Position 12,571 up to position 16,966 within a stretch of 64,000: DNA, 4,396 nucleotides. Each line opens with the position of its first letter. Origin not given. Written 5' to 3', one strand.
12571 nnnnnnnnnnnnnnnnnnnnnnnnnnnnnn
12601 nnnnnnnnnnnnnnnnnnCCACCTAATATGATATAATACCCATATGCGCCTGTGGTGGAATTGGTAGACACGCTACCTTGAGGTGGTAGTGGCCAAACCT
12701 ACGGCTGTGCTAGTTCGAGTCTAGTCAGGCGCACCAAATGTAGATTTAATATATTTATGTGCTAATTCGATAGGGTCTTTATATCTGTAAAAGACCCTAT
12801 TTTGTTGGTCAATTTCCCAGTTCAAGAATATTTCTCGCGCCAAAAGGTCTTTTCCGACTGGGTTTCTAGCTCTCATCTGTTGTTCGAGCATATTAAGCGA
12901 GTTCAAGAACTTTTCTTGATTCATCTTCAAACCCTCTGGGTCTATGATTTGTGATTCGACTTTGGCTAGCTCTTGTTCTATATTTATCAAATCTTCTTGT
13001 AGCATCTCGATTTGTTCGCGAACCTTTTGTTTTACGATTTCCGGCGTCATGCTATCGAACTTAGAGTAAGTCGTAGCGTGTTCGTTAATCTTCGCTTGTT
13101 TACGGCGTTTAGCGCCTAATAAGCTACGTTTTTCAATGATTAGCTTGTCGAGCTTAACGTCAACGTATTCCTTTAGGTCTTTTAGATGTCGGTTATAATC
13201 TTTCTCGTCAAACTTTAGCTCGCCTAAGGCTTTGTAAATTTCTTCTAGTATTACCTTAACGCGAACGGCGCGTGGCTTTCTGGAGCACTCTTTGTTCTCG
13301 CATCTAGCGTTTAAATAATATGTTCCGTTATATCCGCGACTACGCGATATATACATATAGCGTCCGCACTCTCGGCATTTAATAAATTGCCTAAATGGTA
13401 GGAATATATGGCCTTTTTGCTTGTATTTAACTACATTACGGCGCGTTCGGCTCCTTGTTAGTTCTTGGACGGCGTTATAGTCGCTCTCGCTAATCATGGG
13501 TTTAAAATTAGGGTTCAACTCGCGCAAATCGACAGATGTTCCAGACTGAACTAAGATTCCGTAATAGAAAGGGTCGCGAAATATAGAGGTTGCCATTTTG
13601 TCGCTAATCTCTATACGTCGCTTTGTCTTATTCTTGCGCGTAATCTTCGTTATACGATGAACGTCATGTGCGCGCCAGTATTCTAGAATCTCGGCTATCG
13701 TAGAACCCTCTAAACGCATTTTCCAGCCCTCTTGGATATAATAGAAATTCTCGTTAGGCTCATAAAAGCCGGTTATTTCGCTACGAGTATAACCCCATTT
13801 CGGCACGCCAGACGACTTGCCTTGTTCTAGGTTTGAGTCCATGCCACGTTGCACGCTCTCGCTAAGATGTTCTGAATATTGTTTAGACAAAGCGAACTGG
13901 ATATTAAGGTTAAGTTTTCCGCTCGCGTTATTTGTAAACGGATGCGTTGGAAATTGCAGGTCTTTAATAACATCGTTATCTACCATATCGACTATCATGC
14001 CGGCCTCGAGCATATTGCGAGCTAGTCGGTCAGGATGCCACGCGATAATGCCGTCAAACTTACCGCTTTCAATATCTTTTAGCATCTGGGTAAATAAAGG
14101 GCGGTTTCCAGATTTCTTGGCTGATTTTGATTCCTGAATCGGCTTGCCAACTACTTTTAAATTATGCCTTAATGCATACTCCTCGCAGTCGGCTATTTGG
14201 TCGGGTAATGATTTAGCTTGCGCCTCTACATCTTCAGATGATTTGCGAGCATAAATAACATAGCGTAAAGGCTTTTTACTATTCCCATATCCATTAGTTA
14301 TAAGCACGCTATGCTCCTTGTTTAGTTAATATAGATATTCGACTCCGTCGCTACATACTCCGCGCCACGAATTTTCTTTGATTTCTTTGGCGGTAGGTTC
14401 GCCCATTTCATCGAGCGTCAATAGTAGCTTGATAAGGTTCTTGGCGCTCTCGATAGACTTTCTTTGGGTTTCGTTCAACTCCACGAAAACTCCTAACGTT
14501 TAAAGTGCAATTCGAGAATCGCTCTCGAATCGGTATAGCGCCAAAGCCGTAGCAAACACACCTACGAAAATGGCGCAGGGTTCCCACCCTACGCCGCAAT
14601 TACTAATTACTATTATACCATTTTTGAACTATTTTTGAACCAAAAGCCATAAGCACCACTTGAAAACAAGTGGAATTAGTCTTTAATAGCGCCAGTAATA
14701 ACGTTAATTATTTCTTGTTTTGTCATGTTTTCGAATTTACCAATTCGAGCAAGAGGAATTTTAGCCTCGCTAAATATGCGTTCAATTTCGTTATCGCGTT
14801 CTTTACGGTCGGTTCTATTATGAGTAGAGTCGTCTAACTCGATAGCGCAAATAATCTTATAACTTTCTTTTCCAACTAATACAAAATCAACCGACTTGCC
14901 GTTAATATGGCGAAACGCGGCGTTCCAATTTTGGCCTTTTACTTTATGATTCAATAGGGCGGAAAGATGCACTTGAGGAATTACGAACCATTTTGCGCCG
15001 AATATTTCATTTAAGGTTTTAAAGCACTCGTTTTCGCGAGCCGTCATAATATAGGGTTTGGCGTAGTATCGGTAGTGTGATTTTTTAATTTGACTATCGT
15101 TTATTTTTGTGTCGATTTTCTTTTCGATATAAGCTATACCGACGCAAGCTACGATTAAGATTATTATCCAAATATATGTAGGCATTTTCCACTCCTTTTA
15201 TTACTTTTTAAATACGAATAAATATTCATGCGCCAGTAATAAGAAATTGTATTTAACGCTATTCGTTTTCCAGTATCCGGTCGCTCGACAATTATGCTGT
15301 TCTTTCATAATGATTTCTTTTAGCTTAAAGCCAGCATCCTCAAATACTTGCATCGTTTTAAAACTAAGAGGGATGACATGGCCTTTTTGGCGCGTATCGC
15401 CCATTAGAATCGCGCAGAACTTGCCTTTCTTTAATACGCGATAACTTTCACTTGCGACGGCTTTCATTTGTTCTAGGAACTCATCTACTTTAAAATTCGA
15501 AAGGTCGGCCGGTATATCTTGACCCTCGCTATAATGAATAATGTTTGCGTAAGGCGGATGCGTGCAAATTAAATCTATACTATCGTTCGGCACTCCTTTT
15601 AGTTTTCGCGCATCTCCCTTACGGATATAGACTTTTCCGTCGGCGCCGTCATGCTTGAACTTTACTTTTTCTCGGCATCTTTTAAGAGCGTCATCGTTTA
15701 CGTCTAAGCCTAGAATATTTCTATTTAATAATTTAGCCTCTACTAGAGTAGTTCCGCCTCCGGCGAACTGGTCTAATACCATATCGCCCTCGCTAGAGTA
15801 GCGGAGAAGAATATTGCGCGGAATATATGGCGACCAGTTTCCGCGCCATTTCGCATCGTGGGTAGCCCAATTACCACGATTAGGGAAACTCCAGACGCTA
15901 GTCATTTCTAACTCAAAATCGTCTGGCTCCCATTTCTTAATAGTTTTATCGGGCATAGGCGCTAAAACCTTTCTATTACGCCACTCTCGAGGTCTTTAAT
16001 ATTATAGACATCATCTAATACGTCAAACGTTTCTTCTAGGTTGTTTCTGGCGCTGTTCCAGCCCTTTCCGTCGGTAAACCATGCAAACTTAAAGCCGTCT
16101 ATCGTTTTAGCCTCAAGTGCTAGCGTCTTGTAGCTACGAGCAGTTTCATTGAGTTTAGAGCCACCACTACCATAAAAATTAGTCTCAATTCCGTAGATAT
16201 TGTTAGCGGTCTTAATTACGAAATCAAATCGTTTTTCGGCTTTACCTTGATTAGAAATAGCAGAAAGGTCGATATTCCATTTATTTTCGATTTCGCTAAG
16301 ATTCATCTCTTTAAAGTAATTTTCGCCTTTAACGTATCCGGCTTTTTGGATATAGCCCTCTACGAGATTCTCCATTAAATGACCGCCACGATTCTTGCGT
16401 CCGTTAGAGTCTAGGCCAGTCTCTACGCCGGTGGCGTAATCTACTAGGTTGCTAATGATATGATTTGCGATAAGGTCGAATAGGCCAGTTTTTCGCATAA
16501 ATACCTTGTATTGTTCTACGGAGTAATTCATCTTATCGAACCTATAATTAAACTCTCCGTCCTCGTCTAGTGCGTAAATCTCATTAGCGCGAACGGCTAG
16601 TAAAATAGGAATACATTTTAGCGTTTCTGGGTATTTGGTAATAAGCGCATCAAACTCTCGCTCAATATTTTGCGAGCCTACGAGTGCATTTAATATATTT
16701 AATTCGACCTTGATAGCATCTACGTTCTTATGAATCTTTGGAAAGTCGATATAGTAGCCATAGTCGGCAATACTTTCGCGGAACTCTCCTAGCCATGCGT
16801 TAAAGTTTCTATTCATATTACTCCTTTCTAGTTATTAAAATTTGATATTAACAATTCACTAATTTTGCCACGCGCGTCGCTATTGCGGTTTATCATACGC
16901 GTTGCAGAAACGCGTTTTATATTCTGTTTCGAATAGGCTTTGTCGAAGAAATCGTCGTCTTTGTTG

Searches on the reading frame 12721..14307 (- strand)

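Call 5: search_protein_families(library=pfam, proteins=[window:12721-14307:-], max_evalue=0.01)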
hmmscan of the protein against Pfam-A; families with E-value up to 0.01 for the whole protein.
window:12721-14307:- (528 aa): 4 families
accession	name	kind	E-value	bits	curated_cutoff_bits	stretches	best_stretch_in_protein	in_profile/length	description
PF00239.26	Resolvase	-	2.4e-24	86.5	23.3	1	17-164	2-144/145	Resolvase, N terminal domain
PF13408.12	Zn_ribbon_recom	-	7.7e-06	26.6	25.3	1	304-361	1-57/58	Recombinase zinc beta ribbon domain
PF07508.19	Recombinase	-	2.2e-05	25.1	21.1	1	192-286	8-101/102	Recombinase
PF23792.1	CD1375-like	-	0.0032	17.9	27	1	412-439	15-38/48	CD1375-like protein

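Call 24: search_protein_families(library=ncbifam, proteins=[window:12721-14307:-], max_evalue=0.01)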
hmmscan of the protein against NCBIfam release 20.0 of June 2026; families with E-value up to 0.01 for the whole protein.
window:12721-14307:- (528 aa): 4 families
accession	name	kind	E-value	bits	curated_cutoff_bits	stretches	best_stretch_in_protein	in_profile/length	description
NF041201.1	recomb_XisF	equivalog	1.7e-23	83.3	375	1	18-420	3-423/465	fdxN element excision recombinase XisF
NF047343.1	SCCmet_CcrB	equivalog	1.8e-13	50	900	1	15-453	8-447/542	cassette chromosome recombinase CcrB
NF033518.0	transpos_IS607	equivalog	2.8e-09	36.8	110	1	11-97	51-132/187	IS607 family transposase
NF047344.1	SCCmet_CcrA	equivalog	2.6e-07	30.1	700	1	29-283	13-247/442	cassette chromosome recombinase CcrA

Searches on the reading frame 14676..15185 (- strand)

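Call 5: search_protein_families(library=pfam, proteins=[window:14676-15185:-], max_evalue=0.01)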
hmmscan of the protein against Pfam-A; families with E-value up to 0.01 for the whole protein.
window:14676-15185:- (169 aa): 2 families
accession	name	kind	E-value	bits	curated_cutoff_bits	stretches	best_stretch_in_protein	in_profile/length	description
PF10881.14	DUF2726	-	1.2e-25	90.1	24.7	1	45-163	3-123/126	Protein of unknown function (DUF2726)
PF18741.7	MTES_1575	-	0.0013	19.2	38.2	1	94-151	22-79/96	REase_MTES_1575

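Call 24: search_protein_families(library=ncbifam, proteins=[window:14676-15185:-], max_evalue=0.01)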
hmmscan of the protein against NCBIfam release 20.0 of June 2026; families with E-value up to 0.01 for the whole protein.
window:14676-15185:- (169 aa): 0 families

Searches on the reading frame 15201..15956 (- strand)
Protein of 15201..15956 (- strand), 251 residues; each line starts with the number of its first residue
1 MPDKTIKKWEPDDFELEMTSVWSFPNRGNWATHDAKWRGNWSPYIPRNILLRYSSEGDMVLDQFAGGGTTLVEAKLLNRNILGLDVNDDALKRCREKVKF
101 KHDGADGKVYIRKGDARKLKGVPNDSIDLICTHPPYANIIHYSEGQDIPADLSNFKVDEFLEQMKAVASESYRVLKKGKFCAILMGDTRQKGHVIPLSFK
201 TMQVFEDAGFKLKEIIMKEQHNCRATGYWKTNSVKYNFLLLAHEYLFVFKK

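Call 5: search_protein_families(library=pfam, proteins=[window:15201-15956:-], max_evalue=0.01)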
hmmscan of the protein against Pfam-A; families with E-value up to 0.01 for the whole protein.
window:15201-15956:- (251 aa): 9 families
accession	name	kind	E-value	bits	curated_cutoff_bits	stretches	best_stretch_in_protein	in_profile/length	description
PF01555.25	N6_N4_Mtase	-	4.8e-23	82.7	26.7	2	14-91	136-216/221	DNA methylase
PF01170.24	UPF0020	-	4.6e-08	33.4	22.3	1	55-141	27-136/197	RMKL-like, methyltransferase domain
PF08241.18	Methyltransf_11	-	1.1e-06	29.6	21.2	1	66-132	6-66/95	Methyltransferase domain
PF13649.12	Methyltransf_25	-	4.7e-06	27.6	27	1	60-132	1-70/97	Methyltransferase domain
PF13847.12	Methyltransf_31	-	5.6e-06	26.5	27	1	55-183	2-109/145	Methyltransferase domain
PF02475.24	TRM5-TYW2_MTfase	-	0.00027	21.4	28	1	47-120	27-100/164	TRM5/TYW2 methyltransferase domain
PF08242.18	Methyltransf_12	-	0.0003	21.9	30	1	65-133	5-72/98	Methyltransferase domain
PF03602.21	Cons_hypoth95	-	0.00061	19.9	24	1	55-139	40-126/182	Conserved hypothetical protein 95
PF09445.16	Methyltransf_15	-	0.00079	19.5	22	1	59-167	3-113/165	RNA cap guanine-N2 methyltransferase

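Call 24: search_protein_families(library=ncbifam, proteins=[window:15201-15956:-], max_evalue=0.01)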
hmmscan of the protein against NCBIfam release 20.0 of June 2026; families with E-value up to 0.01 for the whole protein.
window:15201-15956:- (251 aa): 11 families
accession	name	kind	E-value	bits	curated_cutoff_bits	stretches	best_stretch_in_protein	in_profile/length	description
NF008572.0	PRK11524.1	equivalog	1.7e-12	47.1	292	2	99-179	6-80/294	adenine-specific DNA-methyltransferase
TIGR01177.1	TIGR01177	hypoth_equivalog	3.2e-10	39.8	316.55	1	55-142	181-264/330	TIGR01177 family methyltransferase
NF010253.0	PRK13699.1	subfamily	8.4e-09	35.4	244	1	119-189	13-76/226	DNA methyltransferase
NF050803.1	DnaMtaseCcrMCaul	equivalog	4.7e-08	32.3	830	1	48-100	197-249/350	adenine-specific DNA-methyltransferase CcrM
NF040721.1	Trm14_Arch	equivalog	2.6e-05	23.5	280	1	79-137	245-300/370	tRNA (guanine(6)-N2)-methyltransferase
NF043040.1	corrin_prot_MT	hypoth_equivalog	0.00013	21.4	180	1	47-131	32-115/216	corrinoid protein-associated methyltransferase CpaM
TIGR03534.1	RF_mod_PrmC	equivalog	0.0002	20.9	199.1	1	60-190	92-224/253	peptide chain release factor N(5)-glutamine methyltransferase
TIGR01934.1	MenG_MenH_UbiE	subfamily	0.00025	20.4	158.35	0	55-130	38-110/223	ubiquinone/menaquinone biosynthesis methyltransferase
NF001244.0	PRK00216.1-5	equivalog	0.00079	18.8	216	0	54-130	46-122/236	bifunctional demethylmenaquinone methyltransferase/2-methoxy-6-polyprenyl-1,4-benzoquinol methylase UbiE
NF011529.0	PRK14968.1-3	equivalog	0.003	17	162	1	55-137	33-109/198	putative methyltransferase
NF041820.1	daptide_MTase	equivalog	0.0067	15.9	175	0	54-119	34-99/243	daptide-type RiPP biosynthesis methyltransferase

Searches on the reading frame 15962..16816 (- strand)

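Call 5: search_protein_families(library=pfam, proteins=[window:15962-16816:-], max_evalue=0.01)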
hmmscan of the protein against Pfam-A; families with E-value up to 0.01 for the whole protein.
window:15962-16816:- (284 aa): 2 families
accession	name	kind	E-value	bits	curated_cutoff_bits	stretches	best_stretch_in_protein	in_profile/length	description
PF04556.18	DpnII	-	1.4e-109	366.1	23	1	4-282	1-277/278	DpnII restriction endonuclease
PF24447.1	RE_BanI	-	0.0025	17.3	28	1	175-259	226-307/338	Type II restriction enzyme BanI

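Call 24: search_protein_families(library=ncbifam, proteins=[window:15962-16816:-], max_evalue=0.01)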
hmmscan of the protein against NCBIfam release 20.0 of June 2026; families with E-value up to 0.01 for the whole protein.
window:15962-16816:- (284 aa): 0 families
